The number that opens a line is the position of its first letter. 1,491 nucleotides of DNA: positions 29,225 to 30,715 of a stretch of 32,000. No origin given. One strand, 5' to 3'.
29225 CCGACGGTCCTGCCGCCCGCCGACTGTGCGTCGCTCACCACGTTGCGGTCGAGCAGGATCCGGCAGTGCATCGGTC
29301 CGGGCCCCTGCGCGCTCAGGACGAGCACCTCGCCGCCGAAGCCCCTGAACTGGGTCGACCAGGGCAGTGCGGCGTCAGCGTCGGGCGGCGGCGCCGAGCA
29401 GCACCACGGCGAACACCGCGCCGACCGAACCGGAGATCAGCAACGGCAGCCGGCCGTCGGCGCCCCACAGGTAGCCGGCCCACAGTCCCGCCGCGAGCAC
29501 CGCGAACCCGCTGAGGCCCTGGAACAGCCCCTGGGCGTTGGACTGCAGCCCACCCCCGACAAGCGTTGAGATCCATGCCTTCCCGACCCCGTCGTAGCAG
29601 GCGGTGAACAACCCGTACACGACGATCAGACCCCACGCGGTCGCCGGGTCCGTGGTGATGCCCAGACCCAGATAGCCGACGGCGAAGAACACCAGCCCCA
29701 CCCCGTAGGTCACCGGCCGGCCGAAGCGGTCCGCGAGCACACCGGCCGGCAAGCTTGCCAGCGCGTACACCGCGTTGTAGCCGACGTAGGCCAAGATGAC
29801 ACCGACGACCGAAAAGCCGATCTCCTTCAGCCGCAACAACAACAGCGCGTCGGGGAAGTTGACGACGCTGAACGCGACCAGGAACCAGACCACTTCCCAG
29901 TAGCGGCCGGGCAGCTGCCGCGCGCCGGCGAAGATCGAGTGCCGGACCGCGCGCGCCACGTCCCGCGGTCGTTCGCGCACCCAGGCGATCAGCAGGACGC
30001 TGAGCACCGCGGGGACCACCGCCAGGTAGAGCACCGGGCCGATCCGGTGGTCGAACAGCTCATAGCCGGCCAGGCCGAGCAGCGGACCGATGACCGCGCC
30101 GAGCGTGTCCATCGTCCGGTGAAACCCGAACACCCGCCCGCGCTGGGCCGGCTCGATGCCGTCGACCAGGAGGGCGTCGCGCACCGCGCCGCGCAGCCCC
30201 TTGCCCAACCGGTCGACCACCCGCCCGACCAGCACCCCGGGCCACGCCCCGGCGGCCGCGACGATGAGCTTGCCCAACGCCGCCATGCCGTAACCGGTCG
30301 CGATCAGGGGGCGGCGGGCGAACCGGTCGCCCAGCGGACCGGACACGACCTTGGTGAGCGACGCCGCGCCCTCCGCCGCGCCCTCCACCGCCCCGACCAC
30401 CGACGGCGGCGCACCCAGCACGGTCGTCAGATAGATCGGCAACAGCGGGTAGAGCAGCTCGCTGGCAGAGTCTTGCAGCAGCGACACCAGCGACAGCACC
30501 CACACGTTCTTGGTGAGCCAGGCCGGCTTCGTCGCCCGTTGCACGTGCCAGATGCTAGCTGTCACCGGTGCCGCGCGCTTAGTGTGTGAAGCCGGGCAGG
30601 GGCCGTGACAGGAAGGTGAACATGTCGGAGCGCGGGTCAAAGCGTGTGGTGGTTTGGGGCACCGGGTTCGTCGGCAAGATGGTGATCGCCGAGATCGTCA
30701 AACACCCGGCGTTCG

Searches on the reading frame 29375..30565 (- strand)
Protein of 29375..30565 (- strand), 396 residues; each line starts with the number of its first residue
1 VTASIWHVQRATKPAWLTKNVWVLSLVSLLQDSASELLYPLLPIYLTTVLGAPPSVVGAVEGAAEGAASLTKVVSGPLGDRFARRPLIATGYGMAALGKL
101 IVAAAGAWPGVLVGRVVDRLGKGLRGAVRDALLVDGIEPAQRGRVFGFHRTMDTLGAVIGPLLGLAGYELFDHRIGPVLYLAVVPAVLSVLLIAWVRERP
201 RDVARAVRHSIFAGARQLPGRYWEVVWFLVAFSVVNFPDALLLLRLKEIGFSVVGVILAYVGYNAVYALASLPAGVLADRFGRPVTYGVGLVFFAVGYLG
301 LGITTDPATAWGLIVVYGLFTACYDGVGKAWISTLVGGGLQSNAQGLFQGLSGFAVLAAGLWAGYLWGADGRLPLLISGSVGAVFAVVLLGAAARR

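Call 39: search_protein_families(library=pfam, proteins=[window:29375-30565:-], max_evalue=0.001)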
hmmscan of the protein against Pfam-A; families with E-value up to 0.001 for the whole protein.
window:29375-30565:- (396 aa): 2 families
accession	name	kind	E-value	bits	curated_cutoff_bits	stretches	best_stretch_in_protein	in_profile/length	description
PF07690.21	MFS_1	-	1.2e-35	123.6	33.4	2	25-232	2-211/347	Major Facilitator Superfamily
PF00083.30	Sugar_tr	-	1.2e-07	31.4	22.3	1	68-201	59-196/452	Sugar (and other) transporter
